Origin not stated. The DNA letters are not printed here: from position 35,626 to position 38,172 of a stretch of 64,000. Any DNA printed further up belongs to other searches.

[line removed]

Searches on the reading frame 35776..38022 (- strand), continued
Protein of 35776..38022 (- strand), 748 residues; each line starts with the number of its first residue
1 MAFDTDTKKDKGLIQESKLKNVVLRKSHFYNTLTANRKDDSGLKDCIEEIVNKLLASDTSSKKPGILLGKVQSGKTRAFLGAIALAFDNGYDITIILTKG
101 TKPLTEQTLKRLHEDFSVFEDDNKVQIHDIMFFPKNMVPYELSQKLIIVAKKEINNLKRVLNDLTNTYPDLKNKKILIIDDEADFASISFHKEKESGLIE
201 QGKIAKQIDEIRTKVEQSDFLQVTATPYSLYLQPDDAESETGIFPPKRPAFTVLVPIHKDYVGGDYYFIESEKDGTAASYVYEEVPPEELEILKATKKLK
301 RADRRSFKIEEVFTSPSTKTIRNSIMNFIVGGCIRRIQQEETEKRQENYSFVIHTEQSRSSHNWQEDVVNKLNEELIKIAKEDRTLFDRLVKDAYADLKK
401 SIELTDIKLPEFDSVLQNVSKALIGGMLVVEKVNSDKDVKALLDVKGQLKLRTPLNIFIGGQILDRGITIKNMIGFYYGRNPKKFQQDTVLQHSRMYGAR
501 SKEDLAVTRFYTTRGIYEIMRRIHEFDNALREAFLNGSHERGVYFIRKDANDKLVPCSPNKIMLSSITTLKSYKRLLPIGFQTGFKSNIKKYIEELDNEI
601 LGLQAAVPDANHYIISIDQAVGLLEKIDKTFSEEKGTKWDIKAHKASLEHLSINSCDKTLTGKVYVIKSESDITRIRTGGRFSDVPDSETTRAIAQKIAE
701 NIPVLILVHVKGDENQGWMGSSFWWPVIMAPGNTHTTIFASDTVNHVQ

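Call 42: fold_search(model_id=the predicted structure, library=pdb)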
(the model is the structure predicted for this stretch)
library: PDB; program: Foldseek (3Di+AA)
matches with E <= 10: 799; with E <= 0.001: 31
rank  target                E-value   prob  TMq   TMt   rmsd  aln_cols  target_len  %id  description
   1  5f98_G                9.9e-07  0.99  0.14  0.15  23.7       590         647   12  Crystal structure of RIG-I in complex with Cap-0 RNA (released 2016-01-13)
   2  5f98_K                1.2e-05  0.95  0.13  0.15  23.2       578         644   12  Crystal structure of RIG-I in complex with Cap-0 RNA (released 2016-01-13)
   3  9ku4_B                1.4e-05  0.92  0.13  0.14  25.2       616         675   14  Cryo-EM structure of E373A mutant RIG-I with 5'p-RNA (released 2025-12-03)
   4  5f9f_A                1.8e-05  0.96  0.14  0.15  23.4       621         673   12  Crystal structure of RIG-I helicase-RD in complex with 24-mer blunt-end hairpin RNA (released 2016-01-13)
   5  9f2l_A                1.8e-05  0.92  0.13  0.14  24.2       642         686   13  Cryo-EM structure of the I923V MDA5-dsRNA filament with ADP-AlF4 bound and 73-degree helical twist (released 2025-02-26)
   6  7bst_C                2.0e-05  0.98  0.17  0.13  22.9       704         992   13  EcoR124I-Ocr in the Intermediate State (released 2020-05-27)
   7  5f98_I                2.1e-05  0.95  0.14  0.16  24.2       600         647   12  Crystal structure of RIG-I in complex with Cap-0 RNA (released 2016-01-13)
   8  5f9f_G                3.3e-05  0.90  0.14  0.15  22.6       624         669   12  Crystal structure of RIG-I helicase-RD in complex with 24-mer blunt-end hairpin RNA (released 2016-01-13)
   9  5f9h_C                3.8e-05  0.91  0.13  0.15  24.0       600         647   11  Crystal structure of RIG-I helicase-RD in complex with 24-mer 5' triphosphate hairpin RNA (released 2016-01-13)
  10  7jl1_A                6.2e-05  0.75  0.12  0.13  23.8       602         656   11  Cryo-EM structure of RIG-I:dsRNA in complex with RIPLET PrySpry domain (monomer) (released 2020-12-09)
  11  1wp9_C                7.3e-05  0.89  0.13  0.20  22.1       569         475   10  Crystal structure of Pyrococcus furiosus Hef helicase domain (released 2005-02-01)
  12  8bc8_B                9.1e-05  0.84  0.14  0.07  28.6       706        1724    9  Human Brr2 Helicase Region in complex with C-tail deleted Jab1 and compound 18 (released 2023-03-08)
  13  3zd6_A                1.0e-04  0.82  0.13  0.15  24.8       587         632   12  Snapshot 1 of RIG-I scanning on RNA duplex (released 2013-08-07)
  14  4beb_A                1.1e-04  0.82  0.15  0.13  22.1       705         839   10  MUTANT (K220E) OF THE HSDR SUBUNIT OF THE ECOR124I RESTRICTION ENZYME IN COMPLEX WITH ATP (released 2014-03-26)
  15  8bcb_B                1.2e-04  0.94  0.14  0.07  20.0       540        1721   10  Human Brr2 Helicase Region in complex with C-tail deleted Jab1 and compound 34 (released 2023-03-08)
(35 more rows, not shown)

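Call 51: search_protein_families(library=pfam, alignment_id=A3, max_evalue=0.0001)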
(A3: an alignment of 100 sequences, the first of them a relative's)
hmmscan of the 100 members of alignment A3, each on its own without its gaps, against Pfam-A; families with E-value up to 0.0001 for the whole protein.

A. member 1, L023:3401-4036:+ (211 aa): 2 families
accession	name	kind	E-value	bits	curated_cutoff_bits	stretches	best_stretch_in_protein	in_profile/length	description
PF00753.33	Lactamase_B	-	8.7e-20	71.9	22.7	2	11-76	4-71/196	Metallo-beta-lactamase superfamily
PF12706.13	Lactamase_B_2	-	3.1e-05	24.1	27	1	28-87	4-67/200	Beta-lactamase superfamily domain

B. families by the number of members that match (of 100 scanned): 133 families (the first 25 are shown)
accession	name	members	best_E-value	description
PF13649.12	Methyltransf_25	4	1.1e-15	Methyltransferase domain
PF13489.12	Methyltransf_23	4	1.7e-15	Methyltransferase domain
PF08241.18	Methyltransf_11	4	9.9e-15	Methyltransferase domain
PF04851.21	ResIII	4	2.2e-13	Type III restriction enzyme, res subunit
PF08242.18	Methyltransf_12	4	4.6e-13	Methyltransferase domain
PF00176.29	SNF2-rel_dom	3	2.3e-16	SNF2-related domain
PF13847.12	Methyltransf_31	3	1.2e-13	Methyltransferase domain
PF00270.35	DEAD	3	2.7e-11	DEAD/DEAH box helicase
PF00586.29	AIRS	2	1.8e-55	AIR synthase related protein, N-terminal domain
PF02769.27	AIRS_C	2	1.9e-54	AIR synthase related protein, C-terminal domain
PF00589.27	Phage_integrase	2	3.7e-29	Phage integrase family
PF00271.37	Helicase_C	2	1.2e-22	Helicase conserved C-terminal domain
PF00702.32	Hydrolase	2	4.4e-18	haloacid dehalogenase-like hydrolase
PF12710.13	HAD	2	4.1e-15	haloacid dehalogenase-like hydrolase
PF07728.20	AAA_5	2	2.9e-13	AAA domain (dynein-related subfamily)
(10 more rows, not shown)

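Call 55: search_dna_similar(query=window:35776-38022:-, collection=plasmids, mode=protein, max_rows=25)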
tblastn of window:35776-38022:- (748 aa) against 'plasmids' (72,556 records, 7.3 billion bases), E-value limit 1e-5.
Records with a match: 39; places in all: 42; records where one place covers at least 80% of the query: 7.
Best place of each record, by identity: <60% 39.
By first word of the organism name: Rhizobium 5; Lactiplantibacillus 4; Agrobacterium 3; Sinorhizobium 3; Neisseria 2; Pediococcus 2; Levilactobacillus 2; Nostoc 1; Calothrix 1; Psychrobacter 1; and 15 more.
By predicted mobility (MOB-suite, as given by PLSDB): non-mobilizable 17; conjugative 14; mobilizable 8.
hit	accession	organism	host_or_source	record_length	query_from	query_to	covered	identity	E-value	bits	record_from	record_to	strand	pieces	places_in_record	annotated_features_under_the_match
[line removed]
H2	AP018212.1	Calothrix brevissima NIES-22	-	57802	65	748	91%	26.3%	5e-38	160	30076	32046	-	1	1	hypothetical protein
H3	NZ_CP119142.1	Neisseria gonorrhoeae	Homo sapiens,whole organism,synovial ...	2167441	18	733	96%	24.7%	1e-32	144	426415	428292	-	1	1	none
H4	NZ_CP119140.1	Neisseria gonorrhoeae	Homo sapiens,whole organism,blood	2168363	18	733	96%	24.7%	1e-32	144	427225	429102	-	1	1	none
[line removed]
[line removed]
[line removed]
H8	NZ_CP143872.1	Synechococcus elongatus IITB6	whole organism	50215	65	532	63%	27.4%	5e-25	119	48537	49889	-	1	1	none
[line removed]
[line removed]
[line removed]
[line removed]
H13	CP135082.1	Agrobacterium pusense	Single cell,Heavy rainforest soil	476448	42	534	66%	24.1%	2e-17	95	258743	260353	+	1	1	record has no annotation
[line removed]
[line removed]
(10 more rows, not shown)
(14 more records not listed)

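Call 62: get_annotated_region(hit=H3, flank=5000)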
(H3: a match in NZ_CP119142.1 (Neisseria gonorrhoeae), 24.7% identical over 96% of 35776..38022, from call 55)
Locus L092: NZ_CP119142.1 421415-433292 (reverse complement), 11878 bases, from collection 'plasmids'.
description: Neisseria gonorrhoeae strain 2022NG-0032 plasmid p2022NG-0032_1, complete sequence
organism: Neisseria gonorrhoeae (NCBI taxid 485)
taxonomy: Bacteria; Pseudomonadota; Betaproteobacteria; Neisseriales; Neisseriaceae; Neisseria; Neisseria gonorrhoeae
host: -; source: Homo sapiens,whole organism,synovial fluid; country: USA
typing (MOB-suite, as given by PLSDB): non-mobilizable
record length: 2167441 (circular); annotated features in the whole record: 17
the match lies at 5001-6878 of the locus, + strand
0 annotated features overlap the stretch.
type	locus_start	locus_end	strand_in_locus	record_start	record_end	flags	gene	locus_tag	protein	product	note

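Call 87: search_dna_similar(query=window:35776-38022:-, collection=phages, mode=protein, max_rows=10)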
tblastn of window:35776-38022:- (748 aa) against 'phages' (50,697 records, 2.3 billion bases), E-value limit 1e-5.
Records with a match: 8; places in all: 8; records where one place covers at least 80% of the query: 2.
Best place of each record, by identity: <60% 8.
By first word of the organism name: Bacteriophage 8.
By host as written in the record: - 8.
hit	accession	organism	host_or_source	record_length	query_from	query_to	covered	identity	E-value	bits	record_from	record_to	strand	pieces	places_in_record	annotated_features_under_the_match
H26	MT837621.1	Bacteriophage sp.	human fecal samples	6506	27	741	96%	40.5%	3e-172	550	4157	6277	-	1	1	record has no annotation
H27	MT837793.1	Bacteriophage sp.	human fecal samples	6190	60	731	90%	24.0%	1e-26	122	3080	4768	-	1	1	record has no annotation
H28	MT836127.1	Bacteriophage sp.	human fecal samples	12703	65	545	64%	26.1%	1e-23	113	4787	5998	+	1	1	record has no annotation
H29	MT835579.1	Bacteriophage sp.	human fecal samples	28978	36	501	62%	24.7%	1e-14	84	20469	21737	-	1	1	record has no annotation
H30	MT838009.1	Bacteriophage sp.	human fecal samples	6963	63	500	59%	24.4%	2e-11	74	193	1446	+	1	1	record has no annotation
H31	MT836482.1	Bacteriophage sp.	human fecal samples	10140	65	470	54%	23.7%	1e-10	71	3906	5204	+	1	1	record has no annotation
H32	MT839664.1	Bacteriophage sp.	human fecal samples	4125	167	502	45%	25.5%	7e-8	62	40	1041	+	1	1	record has no annotation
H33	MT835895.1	Bacteriophage sp.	human fecal samples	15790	25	245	30%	27.9%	3e-11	74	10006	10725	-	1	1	record has no annotation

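Call 91: search_protein_families(library=pfam, proteins=[L055:10406-11881:+, L055:7095-7589:-, L055:6343-7005:-, L044:10166-10690:+, L044:10821-11627:+, L044:7322-7939:-, L030:10177-11115:-, L030:11118-11780:-, L030:7362-7829:-, L040:10212-10826:-], max_evalue=0.001)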
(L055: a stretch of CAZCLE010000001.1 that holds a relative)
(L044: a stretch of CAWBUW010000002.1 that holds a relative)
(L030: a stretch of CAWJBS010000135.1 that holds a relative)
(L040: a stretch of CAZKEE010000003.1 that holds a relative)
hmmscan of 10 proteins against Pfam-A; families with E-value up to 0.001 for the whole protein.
L055:10406-11881:+ (491 aa): 2 families
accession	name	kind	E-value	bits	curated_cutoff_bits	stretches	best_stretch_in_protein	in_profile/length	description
PF02913.24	FAD-oxidase_C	-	2.2e-58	198.4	21.2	1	245-488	1-248/248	FAD linked oxidases, C-terminal domain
PF01565.28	FAD_binding_4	-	2.3e-43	147.7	26.4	1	71-209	1-139/139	FAD binding domain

L055:7095-7589:- (164 aa): 1 family
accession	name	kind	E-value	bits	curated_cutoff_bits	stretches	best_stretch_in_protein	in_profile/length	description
PF01327.26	Pep_deformylase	-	2.3e-47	160.9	22.8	1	11-150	8-154/156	Polypeptide deformylase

L055:6343-7005:- (220 aa): 3 families
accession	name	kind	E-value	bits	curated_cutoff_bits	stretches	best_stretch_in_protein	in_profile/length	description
PF12710.13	HAD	-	4.1e-15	57.1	27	1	13-176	3-186/189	haloacid dehalogenase-like hydrolase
PF06888.18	Put_Phosphatase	-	8.5e-08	32.3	27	1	10-120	2-115/234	Putative Phosphatase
PF00702.32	Hydrolase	-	3.1e-07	31.4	26.4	1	14-181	7-190/191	haloacid dehalogenase-like hydrolase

L044:10166-10690:+ (174 aa): 0 families

L044:10821-11627:+ (268 aa): 8 families
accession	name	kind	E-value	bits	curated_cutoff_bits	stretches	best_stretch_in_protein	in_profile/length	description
PF13649.12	Methyltransf_25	-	1.1e-15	58.5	27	1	63-158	1-97/97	Methyltransferase domain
PF13489.12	Methyltransf_23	-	1.7e-15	57.6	27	1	56-163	19-117/164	Methyltransferase domain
PF08241.18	Methyltransf_11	-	9.9e-15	55.4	21.2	1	64-162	1-95/95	Methyltransferase domain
PF08242.18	Methyltransf_12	-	4.6e-13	50.2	30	1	64-160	1-98/98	Methyltransferase domain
PF13847.12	Methyltransf_31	-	4.9e-11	42.9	27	1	60-163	4-110/145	Methyltransferase domain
PF01209.24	Ubie_methyltran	-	3.8e-05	23.6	20.1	1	55-180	43-168/233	ubiE/COQ5 methyltransferase family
PF02353.26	CMAS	-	0.00022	21.1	27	1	56-160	59-162/273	Mycolic acid cyclopropane synthetase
PF05175.20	MTS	-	0.0004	20.5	23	1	47-133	19-104/170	Methyltransferase small domain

L044:7322-7939:- (205 aa): 0 families

L030:10177-11115:- (312 aa): 1 family
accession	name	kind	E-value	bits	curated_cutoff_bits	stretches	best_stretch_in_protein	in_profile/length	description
PF10604.15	Polyketide_cyc2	-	9.2e-06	26.5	27.4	1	137-221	3-83/142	Polyketide cyclase / dehydrase and lipid transport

L030:11118-11780:- (220 aa): 2 families
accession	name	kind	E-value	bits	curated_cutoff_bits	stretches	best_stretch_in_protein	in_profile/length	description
PF17931.6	TetR_C_23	-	3.6e-15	56.7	29.1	1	90-201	7-116/127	Tetracyclin repressor-like, C-terminal domain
PF00440.29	TetR_N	-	8.6e-15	54.7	24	1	13-55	1-43/47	Bacterial regulatory proteins, tetR family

L030:7362-7829:- (155 aa): 0 families

L040:10212-10826:- (204 aa): 1 family
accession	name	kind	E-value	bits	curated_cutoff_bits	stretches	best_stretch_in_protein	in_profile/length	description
PF00574.28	CLP_protease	-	1.9e-85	285.7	20.2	1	25-203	2-180/182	Clp protease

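Call 93: search_protein_representatives(protein=window:35776-38022:-)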
Query: 748 residues. Proteins with E-value up to 0.001 (for the whole library): 4389; up to 1e-10: 2506; up to 1e-30: 327. The best 150 are listed.
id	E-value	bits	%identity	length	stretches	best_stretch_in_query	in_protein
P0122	3.6e-206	703.2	47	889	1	28-743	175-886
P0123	1.6e-203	694.4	49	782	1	26-742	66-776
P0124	4.9e-202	689.5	46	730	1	29-744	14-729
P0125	3.2e-194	663.7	49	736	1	42-744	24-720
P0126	2.2e-193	660.9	46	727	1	38-742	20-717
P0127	4.8e-191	653.2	47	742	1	44-740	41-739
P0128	1.2e-185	635.3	46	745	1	28-744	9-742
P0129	8.8e-184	629.2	46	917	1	44-740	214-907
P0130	7.4e-183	626.2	45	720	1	42-743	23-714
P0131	2.2e-182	624.6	45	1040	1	28-744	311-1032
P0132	3.7e-182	623.8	46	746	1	39-744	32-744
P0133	6.4e-182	623.0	44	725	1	19-744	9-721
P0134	3.9e-181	620.4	45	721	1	41-743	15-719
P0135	3.9e-180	617.1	44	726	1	24-742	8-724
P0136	2.8e-178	611.0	45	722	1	49-741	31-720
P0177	5.1e-136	471.3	40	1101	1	43-741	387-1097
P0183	2.9e-132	458.9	41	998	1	41-740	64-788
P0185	1.2e-131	456.8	39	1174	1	16-740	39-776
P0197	1.4e-121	423.6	37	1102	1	40-742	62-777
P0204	3.1e-117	409.3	39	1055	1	18-741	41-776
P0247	3.3e-90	319.9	35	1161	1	40-741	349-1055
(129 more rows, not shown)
